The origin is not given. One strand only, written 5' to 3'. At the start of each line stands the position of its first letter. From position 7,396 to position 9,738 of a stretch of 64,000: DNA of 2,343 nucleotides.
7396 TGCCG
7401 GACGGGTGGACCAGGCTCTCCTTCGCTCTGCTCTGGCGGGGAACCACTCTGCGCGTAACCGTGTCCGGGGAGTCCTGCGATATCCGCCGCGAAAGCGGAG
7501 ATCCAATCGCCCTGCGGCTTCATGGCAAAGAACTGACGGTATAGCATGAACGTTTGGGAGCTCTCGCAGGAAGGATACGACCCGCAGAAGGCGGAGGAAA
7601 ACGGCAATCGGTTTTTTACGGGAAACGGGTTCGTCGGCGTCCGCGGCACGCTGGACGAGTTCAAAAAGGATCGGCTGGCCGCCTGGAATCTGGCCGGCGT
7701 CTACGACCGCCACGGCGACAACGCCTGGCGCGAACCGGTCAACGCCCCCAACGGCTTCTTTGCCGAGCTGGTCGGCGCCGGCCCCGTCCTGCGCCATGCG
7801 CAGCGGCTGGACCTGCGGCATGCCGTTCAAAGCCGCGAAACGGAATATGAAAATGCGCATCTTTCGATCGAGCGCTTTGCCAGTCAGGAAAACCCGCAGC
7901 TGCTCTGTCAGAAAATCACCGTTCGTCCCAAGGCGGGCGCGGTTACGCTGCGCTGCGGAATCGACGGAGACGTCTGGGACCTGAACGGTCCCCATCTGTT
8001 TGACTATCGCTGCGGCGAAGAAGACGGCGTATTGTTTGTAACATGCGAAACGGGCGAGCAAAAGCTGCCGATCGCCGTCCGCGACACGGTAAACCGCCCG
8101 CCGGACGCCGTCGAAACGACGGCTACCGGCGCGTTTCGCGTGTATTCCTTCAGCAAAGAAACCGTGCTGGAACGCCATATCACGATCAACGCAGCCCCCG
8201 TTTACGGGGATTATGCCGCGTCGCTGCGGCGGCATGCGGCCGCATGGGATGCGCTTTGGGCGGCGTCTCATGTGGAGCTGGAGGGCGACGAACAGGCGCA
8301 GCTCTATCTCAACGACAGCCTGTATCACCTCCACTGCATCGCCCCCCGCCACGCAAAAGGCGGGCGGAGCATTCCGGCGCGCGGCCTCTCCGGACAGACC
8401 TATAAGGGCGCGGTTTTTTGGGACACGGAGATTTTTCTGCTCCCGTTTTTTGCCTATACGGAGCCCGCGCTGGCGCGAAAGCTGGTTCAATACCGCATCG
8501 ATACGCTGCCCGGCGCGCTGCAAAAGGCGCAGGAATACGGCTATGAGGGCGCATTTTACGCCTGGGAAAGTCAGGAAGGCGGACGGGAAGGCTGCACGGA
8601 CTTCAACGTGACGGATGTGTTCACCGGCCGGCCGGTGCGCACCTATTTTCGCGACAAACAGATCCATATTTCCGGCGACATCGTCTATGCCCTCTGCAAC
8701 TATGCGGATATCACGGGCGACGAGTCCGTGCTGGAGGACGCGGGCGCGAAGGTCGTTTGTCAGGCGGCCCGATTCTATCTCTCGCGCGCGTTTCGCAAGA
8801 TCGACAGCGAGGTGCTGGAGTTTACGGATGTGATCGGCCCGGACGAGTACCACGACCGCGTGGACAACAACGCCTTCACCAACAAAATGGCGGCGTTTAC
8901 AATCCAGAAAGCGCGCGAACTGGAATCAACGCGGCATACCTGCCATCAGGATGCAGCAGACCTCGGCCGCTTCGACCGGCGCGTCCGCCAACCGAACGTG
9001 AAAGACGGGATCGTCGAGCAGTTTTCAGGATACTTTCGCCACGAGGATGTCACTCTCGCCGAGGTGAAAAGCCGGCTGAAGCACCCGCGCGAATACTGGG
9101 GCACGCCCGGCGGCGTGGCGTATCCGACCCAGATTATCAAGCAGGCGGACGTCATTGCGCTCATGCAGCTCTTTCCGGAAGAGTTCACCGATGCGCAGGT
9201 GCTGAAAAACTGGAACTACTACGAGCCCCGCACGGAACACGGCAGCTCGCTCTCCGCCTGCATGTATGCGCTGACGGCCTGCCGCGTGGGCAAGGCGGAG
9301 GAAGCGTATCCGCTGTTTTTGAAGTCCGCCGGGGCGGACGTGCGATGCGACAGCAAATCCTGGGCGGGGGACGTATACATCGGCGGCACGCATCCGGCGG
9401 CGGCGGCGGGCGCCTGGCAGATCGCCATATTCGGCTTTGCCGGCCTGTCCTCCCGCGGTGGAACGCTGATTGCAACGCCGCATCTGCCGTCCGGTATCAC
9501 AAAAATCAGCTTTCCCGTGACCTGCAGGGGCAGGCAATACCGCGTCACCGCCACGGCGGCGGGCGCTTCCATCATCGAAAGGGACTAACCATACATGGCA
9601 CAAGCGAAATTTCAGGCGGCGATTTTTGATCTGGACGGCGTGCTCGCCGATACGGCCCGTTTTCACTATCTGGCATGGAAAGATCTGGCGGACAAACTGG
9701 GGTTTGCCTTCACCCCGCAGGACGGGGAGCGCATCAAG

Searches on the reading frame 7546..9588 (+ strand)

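Call 73: search_protein_families(library=pfam, proteins=[window:7546-9588:+])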
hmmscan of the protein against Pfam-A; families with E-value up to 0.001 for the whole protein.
window:7546-9588:+ (680 aa): 3 families
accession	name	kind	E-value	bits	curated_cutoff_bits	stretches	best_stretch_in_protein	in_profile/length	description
PF03632.21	Glyco_hydro_65m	-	2.3e-90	303.7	27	1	258-625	3-371/371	Glycosyl hydrolase family 65 central catalytic domain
PF03636.21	Glyco_hydro_65N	-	9.9e-25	88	26.6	1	8-191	2-199/233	Glycosyl hydrolase family 65, N-terminal domain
PF03633.20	Glyco_hydro_65C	-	7.7e-06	26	22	1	636-676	3-43/62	Glycosyl hydrolase family 65, C-terminal domain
